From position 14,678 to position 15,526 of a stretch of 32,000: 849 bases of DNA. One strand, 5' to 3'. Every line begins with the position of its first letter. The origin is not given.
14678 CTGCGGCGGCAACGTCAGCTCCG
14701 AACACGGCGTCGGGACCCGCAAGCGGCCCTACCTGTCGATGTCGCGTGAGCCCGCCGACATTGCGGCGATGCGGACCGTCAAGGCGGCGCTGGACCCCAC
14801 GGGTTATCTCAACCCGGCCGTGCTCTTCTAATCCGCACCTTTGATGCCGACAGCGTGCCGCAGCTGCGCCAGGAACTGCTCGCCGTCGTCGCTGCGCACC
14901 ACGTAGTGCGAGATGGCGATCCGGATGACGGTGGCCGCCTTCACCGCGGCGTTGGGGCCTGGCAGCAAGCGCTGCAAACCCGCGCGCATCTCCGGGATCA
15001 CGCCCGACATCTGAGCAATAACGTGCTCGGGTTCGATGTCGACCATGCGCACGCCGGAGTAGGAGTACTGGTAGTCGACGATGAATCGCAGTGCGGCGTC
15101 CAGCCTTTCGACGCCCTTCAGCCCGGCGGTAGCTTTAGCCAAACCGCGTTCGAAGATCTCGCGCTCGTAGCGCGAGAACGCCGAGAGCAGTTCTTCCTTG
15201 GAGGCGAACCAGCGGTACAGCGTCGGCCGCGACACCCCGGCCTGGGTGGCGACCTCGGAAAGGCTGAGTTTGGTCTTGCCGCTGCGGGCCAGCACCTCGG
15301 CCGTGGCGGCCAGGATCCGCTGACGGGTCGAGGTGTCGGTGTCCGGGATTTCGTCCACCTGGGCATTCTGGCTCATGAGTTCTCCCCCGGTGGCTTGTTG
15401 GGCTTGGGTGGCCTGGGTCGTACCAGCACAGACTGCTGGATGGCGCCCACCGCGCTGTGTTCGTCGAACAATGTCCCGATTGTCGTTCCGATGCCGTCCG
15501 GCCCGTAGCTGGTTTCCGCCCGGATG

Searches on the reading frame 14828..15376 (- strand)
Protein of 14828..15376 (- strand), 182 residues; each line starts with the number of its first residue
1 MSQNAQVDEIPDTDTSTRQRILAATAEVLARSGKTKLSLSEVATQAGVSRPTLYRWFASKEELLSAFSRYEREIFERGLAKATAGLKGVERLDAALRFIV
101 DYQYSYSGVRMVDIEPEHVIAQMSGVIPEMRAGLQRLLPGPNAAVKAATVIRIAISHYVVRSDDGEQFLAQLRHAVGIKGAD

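Call 11: search_protein_families(library=pfam, proteins=[window:14828-15376:-])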
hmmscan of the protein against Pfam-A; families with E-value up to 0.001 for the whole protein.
window:14828-15376:- (182 aa): 4 families
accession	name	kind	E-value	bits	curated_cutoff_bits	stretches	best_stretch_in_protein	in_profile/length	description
PF00440.29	TetR_N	-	2.1e-13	50.3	24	1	21-66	1-46/47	Bacterial regulatory proteins, tetR family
PF13022.12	HTH_Tnp_1_2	-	1.4e-05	25.7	27.9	1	25-87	15-76/122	Helix-turn-helix of insertion element transposase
PF13384.12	HTH_23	-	0.00055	20.1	24.6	0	16-57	5-38/50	Homeodomain-like domain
PF12840.13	HTH_20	-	0.00099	19.5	27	0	16-55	4-37/51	Helix-turn-helix domain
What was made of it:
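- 14828..15376 (-): TetR-family regulator, the candidate repressor that binds the motif. PF00440 (call 11).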

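Call 34: find_homologous_proteins(query=window:14828-15376:-)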
Query window:14828-15376:- (182 aa): 2699 proteins with E <= 0.001 among 3223 candidates; the best 120 are listed.
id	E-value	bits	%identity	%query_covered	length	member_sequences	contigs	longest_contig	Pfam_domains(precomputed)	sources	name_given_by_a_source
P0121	2.0e-99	348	93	99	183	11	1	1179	PF00440.30,PF13022.13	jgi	jgi:AcrR family transcriptional regulator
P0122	2.1e-98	345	90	100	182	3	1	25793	PF00440.30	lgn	-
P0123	6.2e-98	343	90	100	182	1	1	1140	PF00440.30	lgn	-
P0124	9.1e-98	343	91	100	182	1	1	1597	PF00440.30,PF13022.13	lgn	-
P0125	1.1e-97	343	91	99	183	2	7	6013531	PF00440.30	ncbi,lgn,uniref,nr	ncbi:TetR family transcriptional regulator [Mycobacterium kubicae]|uniref:TetR family transcriptiona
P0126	1.4e-97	342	92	98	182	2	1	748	PF00440.30,PF13022.13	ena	-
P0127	2.3e-97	341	91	99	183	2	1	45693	PF00440.30,PF13022.13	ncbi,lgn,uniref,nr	ncbi:TetR/AcrR family transcriptional regulator [Mycobacterium sp. 1423905.2]|uniref:TetR/AcrR famil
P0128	6.0e-97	340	91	99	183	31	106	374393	PF00440.30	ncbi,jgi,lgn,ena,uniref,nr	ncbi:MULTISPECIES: TetR/AcrR family transcriptional regulator [Mycobacterium]|jgi:AcrR family transc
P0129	4.3e-96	337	90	100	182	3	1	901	PF00440.30,PF13022.13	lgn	-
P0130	1.7e-95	335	90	100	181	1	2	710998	PF00440.30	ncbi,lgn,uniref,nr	ncbi:TetR/AcrR family transcriptional regulator [Mycobacterium angelicum]|uniref:TetR family transcr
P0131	2.2e-95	335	88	100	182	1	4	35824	PF00440.30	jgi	jgi:AcrR family transcriptional regulator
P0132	4.6e-95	334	86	100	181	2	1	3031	PF00440.30,PF13022.13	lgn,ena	-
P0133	8.9e-95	333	86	100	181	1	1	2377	PF00440.30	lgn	-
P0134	1.5e-94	332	87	100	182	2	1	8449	PF00440.30,PF13022.13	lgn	-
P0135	3.7e-94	331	86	100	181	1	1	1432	PF00440.30,PF13022.13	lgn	-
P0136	6.5e-94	330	87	100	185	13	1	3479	PF00440.30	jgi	jgi:AcrR family transcriptional regulator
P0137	7.1e-94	330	91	91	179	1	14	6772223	PF00440.30,PF13022.13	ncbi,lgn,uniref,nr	ncbi:TetR/AcrR family transcriptional regulator [Mycobacterium riyadhense]|uniref:TetR family transc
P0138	3.3e-93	328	87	99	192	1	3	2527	PF00440.30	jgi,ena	jgi:AcrR family transcriptional regulator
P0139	7.5e-93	327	87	99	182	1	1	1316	PF00440.30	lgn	-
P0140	9.0e-93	327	87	99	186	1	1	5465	PF00440.30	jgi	jgi:AcrR family transcriptional regulator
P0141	9.6e-93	326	84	100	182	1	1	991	PF00440.30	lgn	-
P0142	2.3e-92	325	86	99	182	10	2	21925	PF00440.30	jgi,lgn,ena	-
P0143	2.9e-92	325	86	99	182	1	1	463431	PF00440.30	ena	-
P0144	5.7e-92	324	88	93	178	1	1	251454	PF00440.30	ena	-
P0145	6.4e-92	324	86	99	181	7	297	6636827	PF00440.30,PF13022.13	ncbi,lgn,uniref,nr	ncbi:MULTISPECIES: TetR/AcrR family transcriptional regulator [Mycobacterium]|uniref:HTH-type transc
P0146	7.9e-92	323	86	99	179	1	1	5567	PF00440.30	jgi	jgi:AcrR family transcriptional regulator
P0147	1.4e-91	323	85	100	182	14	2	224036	PF00440.30,PF13022.13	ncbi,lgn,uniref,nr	ncbi:TetR/AcrR family transcriptional regulator [Mycobacterium gastri]|uniref:TetR family transcript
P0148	6.0e-91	321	85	99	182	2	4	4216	PF00440.30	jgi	jgi:AcrR family transcriptional regulator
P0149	6.8e-91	320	88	93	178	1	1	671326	PF00440.30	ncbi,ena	-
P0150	8.7e-91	320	84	100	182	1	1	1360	PF00440.30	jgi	jgi:AcrR family transcriptional regulator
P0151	1.1e-90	320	84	99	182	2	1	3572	PF00440.30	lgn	-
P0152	1.4e-90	319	88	93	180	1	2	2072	PF00440.30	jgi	jgi:AcrR family transcriptional regulator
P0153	1.5e-90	319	85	99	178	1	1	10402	PF00440.30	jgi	jgi:AcrR family transcriptional regulator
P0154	2.2e-90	319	85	99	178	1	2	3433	PF00440.30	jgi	jgi:AcrR family transcriptional regulator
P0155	2.2e-90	319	89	92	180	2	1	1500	PF00440.30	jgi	jgi:AcrR family transcriptional regulator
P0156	2.6e-90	319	87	95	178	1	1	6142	PF00440.30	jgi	jgi:AcrR family transcriptional regulator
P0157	3.8e-90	318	83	99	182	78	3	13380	PF00440.30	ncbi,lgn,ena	-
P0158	6.2e-90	317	87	93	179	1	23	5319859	PF00440.30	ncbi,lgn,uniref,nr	ncbi:TetR/AcrR family transcriptional regulator [Mycobacterium malmoense]|uniref:TetR family transcr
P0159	9.0e-90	317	83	100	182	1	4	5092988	PF00440.30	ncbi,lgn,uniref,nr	ncbi:TetR/AcrR family transcriptional regulator [Mycobacterium lacus]|uniref:TetR family transcripti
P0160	9.1e-90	317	85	93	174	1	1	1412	PF00440.30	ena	-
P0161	9.3e-90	317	85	93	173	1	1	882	PF00440.30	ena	-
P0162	1.1e-89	317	84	99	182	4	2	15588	PF00440.30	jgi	jgi:AcrR family transcriptional regulator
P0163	1.2e-89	316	84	99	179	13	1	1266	PF00440.30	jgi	jgi:AcrR family transcriptional regulator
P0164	1.7e-89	316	84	99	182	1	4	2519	PF00440.30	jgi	jgi:AcrR family transcriptional regulator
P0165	1.9e-89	316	86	93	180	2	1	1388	PF00440.30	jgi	jgi:AcrR family transcriptional regulator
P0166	2.0e-89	316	83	99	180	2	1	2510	PF00440.30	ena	-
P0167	2.0e-89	316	86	93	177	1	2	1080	PF00440.30,PF13022.13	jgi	jgi:AcrR family transcriptional regulator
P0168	2.1e-89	316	85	93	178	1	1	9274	PF00440.30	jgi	jgi:AcrR family transcriptional regulator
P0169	2.2e-89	316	83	99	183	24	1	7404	PF12840.14,PF00440.30,PF13022.13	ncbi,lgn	ncbi:MAG: TetR/AcrR family transcriptional regulator [Mycobacterium sp.]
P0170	3.5e-89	315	83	98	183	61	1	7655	PF00440.30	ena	-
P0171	3.6e-89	315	85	100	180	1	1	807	PF00440.30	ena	-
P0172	4.2e-89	315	81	99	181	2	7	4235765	PF00440.30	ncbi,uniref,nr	ncbi:TetR/AcrR family transcriptional regulator [Mycobacterium haemophilum]|uniref:TetR family trans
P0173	4.3e-89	315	85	93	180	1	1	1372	PF00440.30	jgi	jgi:AcrR family transcriptional regulator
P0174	4.4e-89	315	88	92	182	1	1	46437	PF00440.30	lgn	-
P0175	4.5e-89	315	86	93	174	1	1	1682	PF00440.30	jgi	jgi:AcrR family transcriptional regulator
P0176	4.8e-89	314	81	99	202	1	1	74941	PF00440.30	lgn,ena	-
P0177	6.0e-89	314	83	99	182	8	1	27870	PF00440.30,PF13022.13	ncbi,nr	ncbi:MAG TPA: TetR/AcrR family transcriptional regulator [Mycobacterium sp.]|nr:TetR/AcrR family tra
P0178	6.5e-89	314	85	93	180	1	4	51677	PF00440.30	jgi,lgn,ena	jgi:AcrR family transcriptional regulator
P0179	9.1e-89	314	82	98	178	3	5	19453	PF00440.30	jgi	jgi:AcrR family transcriptional regulator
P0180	9.7e-89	313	85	93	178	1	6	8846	PF00440.30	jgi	jgi:AcrR family transcriptional regulator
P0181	1.1e-88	313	85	93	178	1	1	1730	PF00440.30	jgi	jgi:AcrR family transcriptional regulator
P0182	1.7e-88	313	85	93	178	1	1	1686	PF00440.30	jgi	jgi:AcrR family transcriptional regulator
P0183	1.7e-88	313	85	93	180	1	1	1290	PF00440.30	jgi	jgi:AcrR family transcriptional regulator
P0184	2.3e-88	312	82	99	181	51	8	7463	PF00440.30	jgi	jgi:AcrR family transcriptional regulator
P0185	2.4e-88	312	85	93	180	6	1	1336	PF00440.30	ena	-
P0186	3.5e-88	312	86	92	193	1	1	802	PF00440.30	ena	-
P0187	4.4e-88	311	82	99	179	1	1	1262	PF00440.30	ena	-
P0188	4.9e-88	311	83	99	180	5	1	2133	PF00440.30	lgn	-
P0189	5.8e-88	311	82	99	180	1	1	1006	PF00440.30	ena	-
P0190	6.5e-88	311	88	92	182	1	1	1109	PF00440.30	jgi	jgi:AcrR family transcriptional regulator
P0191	8.9e-88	310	85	93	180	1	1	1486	PF00440.30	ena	-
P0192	2.5e-87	309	84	93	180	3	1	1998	PF00440.30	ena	-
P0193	3.4e-87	308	82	98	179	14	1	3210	PF00440.30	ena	-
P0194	3.9e-87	308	83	98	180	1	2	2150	PF00440.30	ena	-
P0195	4.2e-87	308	83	95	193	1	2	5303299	PF00440.30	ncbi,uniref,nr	ncbi:TetR family transcriptional regulator [Mycobacterium decipiens]|uniref:TetR family transcriptio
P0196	6.3e-87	308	84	91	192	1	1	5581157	PF00440.30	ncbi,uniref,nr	ncbi:TetR/AcrR family transcriptional regulator [Mycobacterium spongiae]|uniref:TetR family transcri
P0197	7.4e-87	307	83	96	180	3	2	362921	PF00440.30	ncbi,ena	-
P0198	7.7e-87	307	82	98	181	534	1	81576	PF00440.30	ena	-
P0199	8.8e-87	307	80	99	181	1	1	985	PF00440.30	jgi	jgi:AcrR family transcriptional regulator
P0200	1.1e-86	307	80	100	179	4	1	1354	PF00440.30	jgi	jgi:AcrR family transcriptional regulator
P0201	1.3e-86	307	79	99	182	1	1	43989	PF00440.30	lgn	-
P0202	1.9e-86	306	78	99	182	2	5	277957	PF00440.30,PF13022.13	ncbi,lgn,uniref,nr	ncbi:TetR family transcriptional regulator [Mycobacterium intermedium]|uniref:TetR family transcript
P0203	2.5e-86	306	86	92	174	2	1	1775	PF00440.30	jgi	jgi:AcrR family transcriptional regulator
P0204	2.5e-86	306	83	92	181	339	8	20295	PF00440.30,PF13022.13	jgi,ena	jgi:AcrR family transcriptional regulator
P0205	2.6e-86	306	85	93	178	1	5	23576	PF00440.30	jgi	jgi:AcrR family transcriptional regulator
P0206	2.6e-86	306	86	92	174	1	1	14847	PF00440.30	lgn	-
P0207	2.7e-86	306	85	93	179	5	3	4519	PF00440.30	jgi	jgi:AcrR family transcriptional regulator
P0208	2.7e-86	305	81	98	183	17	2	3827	PF00440.30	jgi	jgi:AcrR family transcriptional regulator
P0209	2.8e-86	305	82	99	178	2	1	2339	PF00440.30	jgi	jgi:AcrR family transcriptional regulator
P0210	1.1e-85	304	80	98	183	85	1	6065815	PF00440.30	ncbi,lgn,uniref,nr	ncbi:TetR/AcrR family transcriptional regulator [Mycobacterium sp. Aquia_216]|uniref:TetR/AcrR famil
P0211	1.6e-85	303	84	94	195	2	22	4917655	PF00440.30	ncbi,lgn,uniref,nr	ncbi:TetR family regulatory protein [Mycobacterium xenopi]|uniref:TetR family transcriptional regula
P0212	2.4e-85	302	80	98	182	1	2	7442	PF00440.30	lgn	-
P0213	3.1e-85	302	84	91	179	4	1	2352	PF00440.30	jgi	jgi:AcrR family transcriptional regulator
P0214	4.1e-85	302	78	100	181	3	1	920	PF00440.30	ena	-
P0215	4.9e-85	301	85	92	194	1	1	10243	PF00440.30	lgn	-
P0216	7.8e-85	301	83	92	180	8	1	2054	PF00440.30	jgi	jgi:AcrR family transcriptional regulator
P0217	1.0e-84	300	81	93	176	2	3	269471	PF00440.30,PF13022.13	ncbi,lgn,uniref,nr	ncbi:TetR/AcrR family transcriptional regulator [Mycobacterium kyorinense]|uniref:TetR/AcrR family t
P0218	1.2e-84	300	83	91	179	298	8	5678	PF00440.30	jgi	jgi:AcrR family transcriptional regulator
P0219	1.9e-84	299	81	99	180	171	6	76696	PF00440.30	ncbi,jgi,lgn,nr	ncbi:MAG: TetR/AcrR family transcriptional regulator [Mycobacterium sp.]|nr:TetR/AcrR family transcr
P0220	2.1e-84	299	77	97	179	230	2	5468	PF00440.30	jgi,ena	-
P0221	3.1e-84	299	84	92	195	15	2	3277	PF00440.30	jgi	-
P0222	3.7e-84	299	83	93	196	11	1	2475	PF00440.30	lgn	-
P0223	4.0e-84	298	82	94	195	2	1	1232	PF00440.30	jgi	jgi:AcrR family transcriptional regulator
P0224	4.8e-84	298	79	98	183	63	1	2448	PF12840.14,PF00440.30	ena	-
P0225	6.1e-84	298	82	92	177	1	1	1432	PF00440.30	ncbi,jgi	jgi:AcrR family transcriptional regulator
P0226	7.4e-84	298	79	98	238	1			PF00440.30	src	-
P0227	9.5e-84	297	80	93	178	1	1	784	PF00440.30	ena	-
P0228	1.5e-83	297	78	98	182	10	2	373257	PF12840.14,PF00440.30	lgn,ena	-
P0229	1.6e-83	297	82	93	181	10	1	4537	PF00440.30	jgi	jgi:AcrR family transcriptional regulator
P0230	1.8e-83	296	85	91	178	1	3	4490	PF00440.30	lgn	-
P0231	2.2e-83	296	77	100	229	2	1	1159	PF00440.30,PF13022.13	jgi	jgi:AcrR family transcriptional regulator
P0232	3.0e-83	296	81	92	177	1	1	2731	PF00440.30,PF13022.13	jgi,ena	jgi:AcrR family transcriptional regulator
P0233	3.1e-83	296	82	94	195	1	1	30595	PF00440.30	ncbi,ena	-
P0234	3.3e-83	295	80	93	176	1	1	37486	PF00440.30,PF13022.13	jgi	jgi:AcrR family transcriptional regulator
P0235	4.6e-83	295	81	91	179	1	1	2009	PF00440.30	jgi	-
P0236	5.6e-83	295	80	94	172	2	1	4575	PF12840.14,PF00440.30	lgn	-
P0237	6.0e-83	295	79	100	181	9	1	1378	PF00440.30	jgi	jgi:AcrR family transcriptional regulator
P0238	9.4e-83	294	79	93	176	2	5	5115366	PF00440.30,PF13022.13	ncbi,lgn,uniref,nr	ncbi:TetR/AcrR family transcriptional regulator [Mycobacterium branderi]|uniref:TetR family transcri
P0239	9.8e-83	294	82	91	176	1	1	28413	PF00440.30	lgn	-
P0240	1.1e-82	294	76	99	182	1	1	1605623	PF12840.14,PF00440.30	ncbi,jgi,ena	jgi:AcrR family transcriptional regulator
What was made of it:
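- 14828..15376 (-): 76-93% identical across slow-growing mycobacteria (call 34).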

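Call 35: search_solved_structures(query=window:14828-15376:-, max_evalue=0.001, show_alignments=1)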
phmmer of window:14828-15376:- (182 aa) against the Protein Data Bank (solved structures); distinct sequences matched with E-value up to 0.001: 74 (the best 60 are shown).
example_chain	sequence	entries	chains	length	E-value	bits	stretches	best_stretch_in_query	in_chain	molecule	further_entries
6ayi_A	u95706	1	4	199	2.4e-07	34.1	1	4-115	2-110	HTH-type transcriptional regulator UidR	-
9b7y_A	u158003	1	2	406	3.6e-07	33.6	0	15-70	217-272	Transcriptional repressor Mce3R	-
3he0_A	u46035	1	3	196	5.6e-07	33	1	15-66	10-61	Transcriptional regulator, TetR family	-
6g8h_CCC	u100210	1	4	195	1.4e-06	31.7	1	22-165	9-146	Transcriptional regulatory protein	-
6g87_A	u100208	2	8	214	1.5e-06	31.6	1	21-165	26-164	TetR/AcrR family transcriptional regulator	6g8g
1ui5_A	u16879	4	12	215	3.4e-06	30.5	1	16-98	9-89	A-factor receptor homolog | CprB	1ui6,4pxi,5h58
3qkx_A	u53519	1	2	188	6.7e-06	29.5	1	15-75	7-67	Uncharacterized HTH-type transcriptional regulator HI_0893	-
2v57_A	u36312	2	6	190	7.7e-06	29.3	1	16-109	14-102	TETR FAMILY TRANSCRIPTIONAL REPRESSOR LFRR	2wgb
6o6n_A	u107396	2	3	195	1.1e-05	28.8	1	18-112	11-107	TetR family transcriptional regulator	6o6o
3vib_A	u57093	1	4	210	1.1e-05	28.7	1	16-85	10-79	MtrR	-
3f1b_A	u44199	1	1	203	1.3e-05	28.5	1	18-99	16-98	TetR-like transcriptional regulator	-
6o6p_A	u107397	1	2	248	1.4e-05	28.5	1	17-112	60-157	TetR family transcriptional regulator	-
7jnp_A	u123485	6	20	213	1.5e-05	28.3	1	16-85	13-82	HTH-type transcriptional regulator MtrR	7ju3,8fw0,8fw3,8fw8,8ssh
6of0_A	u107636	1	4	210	1.6e-05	28.3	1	16-85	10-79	HTH-type transcriptional regulator MtrR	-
2q24_A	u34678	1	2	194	3.4e-05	27.2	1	17-113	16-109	Putative tetR family transcriptional regulator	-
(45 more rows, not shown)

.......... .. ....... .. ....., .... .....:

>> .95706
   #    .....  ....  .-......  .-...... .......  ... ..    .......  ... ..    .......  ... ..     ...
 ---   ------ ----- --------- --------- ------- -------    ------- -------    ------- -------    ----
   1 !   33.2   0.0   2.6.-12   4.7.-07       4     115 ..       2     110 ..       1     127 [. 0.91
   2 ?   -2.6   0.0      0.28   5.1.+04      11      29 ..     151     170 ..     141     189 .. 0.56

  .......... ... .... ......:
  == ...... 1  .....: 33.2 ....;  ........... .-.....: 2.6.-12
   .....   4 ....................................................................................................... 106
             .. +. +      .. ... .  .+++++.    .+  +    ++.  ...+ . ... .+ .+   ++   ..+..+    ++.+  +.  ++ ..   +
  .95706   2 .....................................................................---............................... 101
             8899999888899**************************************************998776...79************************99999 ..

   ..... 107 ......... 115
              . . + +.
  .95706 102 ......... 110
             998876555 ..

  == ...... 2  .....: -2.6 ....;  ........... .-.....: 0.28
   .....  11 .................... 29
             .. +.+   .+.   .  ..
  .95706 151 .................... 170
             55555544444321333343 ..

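Call 36: list_cluster_members(proteins=[P0145, P0195, P0137])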
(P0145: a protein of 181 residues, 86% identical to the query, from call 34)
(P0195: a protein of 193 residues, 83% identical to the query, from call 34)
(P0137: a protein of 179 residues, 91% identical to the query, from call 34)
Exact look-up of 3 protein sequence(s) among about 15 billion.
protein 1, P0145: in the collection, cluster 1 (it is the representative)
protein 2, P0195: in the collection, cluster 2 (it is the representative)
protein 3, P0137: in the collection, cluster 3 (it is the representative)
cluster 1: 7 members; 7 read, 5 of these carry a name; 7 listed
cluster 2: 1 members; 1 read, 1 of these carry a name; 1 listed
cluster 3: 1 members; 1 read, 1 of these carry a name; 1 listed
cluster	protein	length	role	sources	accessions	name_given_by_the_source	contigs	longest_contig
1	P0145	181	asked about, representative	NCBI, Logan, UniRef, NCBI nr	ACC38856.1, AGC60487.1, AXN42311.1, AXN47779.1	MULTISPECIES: TetR/AcrR family transcriptional regulator [Mycobacterium] | HTH-type transcriptional regulator BetI n=4 Tax=Mycobacterium ulcerans group ...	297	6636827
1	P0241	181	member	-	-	TetR/AcrR family transcriptional regulator [Mycobacterium ulcerans] | TetR/AcrR family transcriptional regulator n=3 Tax=Mycobacterium ulcerans TaxID=1809 ...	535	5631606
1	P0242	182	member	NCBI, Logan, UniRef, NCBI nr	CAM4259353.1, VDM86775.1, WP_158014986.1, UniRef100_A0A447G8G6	transcriptional regulator BetI [Mycobacterium basiliense] | Transcriptional regulator BetI n=1 Tax=Mycobacterium basiliense TaxID=2094119 ... | TetR/AcrR family transcriptional regulator [Mycobacterium basiliense]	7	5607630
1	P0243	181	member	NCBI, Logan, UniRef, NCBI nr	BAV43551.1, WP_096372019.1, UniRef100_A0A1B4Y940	TetR/AcrR family transcriptional regulator [Mycobacterium ulcerans] | TetR family transcriptional regulator n=1 Tax=Mycobacterium ulcerans subsp. shinshuense ...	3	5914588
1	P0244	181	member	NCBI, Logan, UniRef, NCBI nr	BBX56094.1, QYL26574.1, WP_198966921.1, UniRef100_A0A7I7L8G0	HTH-type transcriptional regulator BetI [Mycobacterium shottsii] | TetR family transcriptional regulator n=1 Tax=Mycobacterium shottsii TaxID=133549 ... | TetR/AcrR family transcriptional regulator [Mycobacterium shottsii]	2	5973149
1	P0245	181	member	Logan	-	-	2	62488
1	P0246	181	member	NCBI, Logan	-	-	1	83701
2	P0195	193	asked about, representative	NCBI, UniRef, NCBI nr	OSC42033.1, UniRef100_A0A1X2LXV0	TetR family transcriptional regulator [Mycobacterium decipiens] | TetR family transcriptional regulator n=1 Tax=Mycobacterium decipiens TaxID=1430326 ...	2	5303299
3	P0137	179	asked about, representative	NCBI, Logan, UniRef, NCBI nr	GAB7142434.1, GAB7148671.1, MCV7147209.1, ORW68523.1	TetR/AcrR family transcriptional regulator [Mycobacterium riyadhense] | TetR family transcriptional regulator n=1 Tax=Mycobacterium riyadhense TaxID=486698 ...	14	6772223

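Call 37: find_encoding_contigs(protein=P0145, flank=10000, max_places=2)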
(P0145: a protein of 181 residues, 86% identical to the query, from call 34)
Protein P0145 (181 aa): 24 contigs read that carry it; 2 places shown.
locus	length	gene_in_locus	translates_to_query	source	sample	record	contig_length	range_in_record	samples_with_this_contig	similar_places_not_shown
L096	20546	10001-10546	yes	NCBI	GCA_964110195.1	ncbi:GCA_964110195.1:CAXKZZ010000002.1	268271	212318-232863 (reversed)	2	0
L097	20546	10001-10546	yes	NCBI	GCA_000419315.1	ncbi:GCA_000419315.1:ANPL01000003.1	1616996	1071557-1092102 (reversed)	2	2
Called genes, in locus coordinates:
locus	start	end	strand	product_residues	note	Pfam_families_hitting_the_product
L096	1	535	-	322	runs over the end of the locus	PF08240:ADH_N (weak), PF16912:Glu_dehyd_C, PF00107:ADH_zinc_N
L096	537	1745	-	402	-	PF00067:p450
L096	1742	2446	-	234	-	-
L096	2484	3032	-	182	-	-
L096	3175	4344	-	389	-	PF02515:CoA_transf_3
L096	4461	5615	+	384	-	PF01636:APH, PF02958:EcKL, PF07914:DUF1679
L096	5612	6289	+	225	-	PF04248:NTP_transf_9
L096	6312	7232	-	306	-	PF00296:Bac_luciferase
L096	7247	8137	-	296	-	PF13622:4HBT_3, PF20789:4HBT_3C, PF02551:Acyl_CoA_thio (weak)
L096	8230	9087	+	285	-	PF08450:SGL, PF24684:Vgb_lyase (faint)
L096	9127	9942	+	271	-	PF13622:4HBT_3, PF20789:4HBT_3C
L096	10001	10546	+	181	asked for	PF13022:HTH_Tnp_1_2 (faint), PF00440:TetR_N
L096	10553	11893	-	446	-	PF01565:FAD_binding_4, PF02913:FAD-oxidase_C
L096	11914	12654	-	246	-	PF00106:adh_short, PF08659:KR, PF13561:adh_short_C2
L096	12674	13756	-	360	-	PF01113:DapB_N (faint), PF19328:DAP_DH_C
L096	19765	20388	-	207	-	PF00440:TetR_N, PF17932:TetR_C_24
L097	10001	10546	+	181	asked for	PF13022:HTH_Tnp_1_2 (faint), PF00440:TetR_N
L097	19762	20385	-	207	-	PF00440:TetR_N, PF17932:TetR_C_24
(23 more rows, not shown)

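Call 38: find_encoding_contigs(protein=P0195, flank=10000, max_places=1)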
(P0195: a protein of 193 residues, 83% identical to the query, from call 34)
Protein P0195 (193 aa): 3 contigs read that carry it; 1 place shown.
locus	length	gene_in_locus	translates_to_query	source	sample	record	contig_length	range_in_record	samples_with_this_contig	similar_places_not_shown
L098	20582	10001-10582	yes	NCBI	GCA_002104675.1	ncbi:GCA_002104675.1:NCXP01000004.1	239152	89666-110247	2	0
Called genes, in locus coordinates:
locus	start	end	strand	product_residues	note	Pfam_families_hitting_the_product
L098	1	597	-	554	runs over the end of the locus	PF00501:AMP-binding, PF13193:AMP-binding_C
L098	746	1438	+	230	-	PF00392:GntR, PF07729:FCD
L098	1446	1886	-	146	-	PF10604:Polyketide_cyc2 (weak), PF03364:Polyketide_cyc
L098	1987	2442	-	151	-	PF13279:4HBT_2, PF03061:4HBT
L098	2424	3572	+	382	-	PF08240:ADH_N, PF16912:Glu_dehyd_C (weak), PF00107:ADH_zinc_N, PF13602:ADH_zinc_N_2 (weak)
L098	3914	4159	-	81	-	-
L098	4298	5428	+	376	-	PF00899:ThiF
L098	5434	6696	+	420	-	PF07690:MFS_1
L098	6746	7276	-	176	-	PF13302:Acetyltransf_3, PF00583:Acetyltransf_1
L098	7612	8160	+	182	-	PF04248:NTP_transf_9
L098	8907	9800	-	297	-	PF13622:4HBT_3, PF20789:4HBT_3C, PF02551:Acyl_CoA_thio (weak)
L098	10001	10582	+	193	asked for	PF00440:TetR_N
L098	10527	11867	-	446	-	PF01565:FAD_binding_4, PF02913:FAD-oxidase_C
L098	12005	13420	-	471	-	PF00823:PPE, PF18878:PPE-PPW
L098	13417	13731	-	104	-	PF00934:PE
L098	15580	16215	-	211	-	PF00440:TetR_N, PF17932:TetR_C_24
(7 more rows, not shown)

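Call 71: search_protein_families(library=ncbifam, proteins=[window:14828-15376:-], max_evalue=0.00001)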
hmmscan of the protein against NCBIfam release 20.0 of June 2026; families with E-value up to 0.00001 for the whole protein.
window:14828-15376:- (182 aa): 14 families
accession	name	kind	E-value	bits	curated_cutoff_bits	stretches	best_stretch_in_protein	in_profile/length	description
NF050111.1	TransRegSACE7040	equivalog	2e-10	40.9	250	1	17-104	2-90/186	SACE_7040 family transcriptional regulator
NF041196.1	ScbR_bind_reg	equivalog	8.5e-10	39.1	150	1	16-91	6-82/191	ScbR family autoregulator-binding transcription factor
NF051852.1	efflux_TF_MtrR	exception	2.4e-09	37.3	280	1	16-71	10-65/205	multidrug efflux system transcriptional repressor MtrR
TIGR03384.1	betaine_BetI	equivalog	1.1e-08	35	201.3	1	17-103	9-92/189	choline-binding transcriptional repressor BetI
NF053731.1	TransRegFasRMycb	equivalog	1.3e-08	34.9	330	1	16-102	11-98/199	HTH-type transcriptional activator FasR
NF033703.1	transcr_KstR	equivalog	6e-08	32.5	280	1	16-97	7-89/185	cholesterol catabolism transcriptional regulator KstR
TIGR03968.1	mycofact_TetR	equivalog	1.1e-07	31.6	224.9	1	14-94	7-87/190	mycofactocin system transcriptional regulator MftR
NF007015.0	PRK09480.1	equivalog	3e-07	30.2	120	1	15-104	9-99/197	nucleoid occlusion factor SlmA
TIGR03613.1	RutR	equivalog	3.2e-07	30.4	368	1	16-97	8-89/202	pyrimidine utilization regulatory protein R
NF007949.0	PRK10668.1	equivalog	3.5e-07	29.9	271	1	15-67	10-62/216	multidrug efflux transporter transcriptional repressor AcrR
NF001978.0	PRK00767.1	equivalog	4e-07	30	118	1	18-105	11-96/197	transcriptional regulator BetI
NF053878.1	FATransRegFadRBac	equivalog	2.3e-06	27.6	200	1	19-100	6-84/190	fatty acid metabolism transcriptional regulator FadR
NF058643.1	TranRegCurRPseudo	equivalog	3.2e-06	26.9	300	1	15-67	6-58/193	TetR family transcriptional repressor CurR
NF010319.1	PRK13756.1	equivalog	8e-06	25.8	265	0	17-69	3-55/199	tetracycline resistance transcriptional repressor TetR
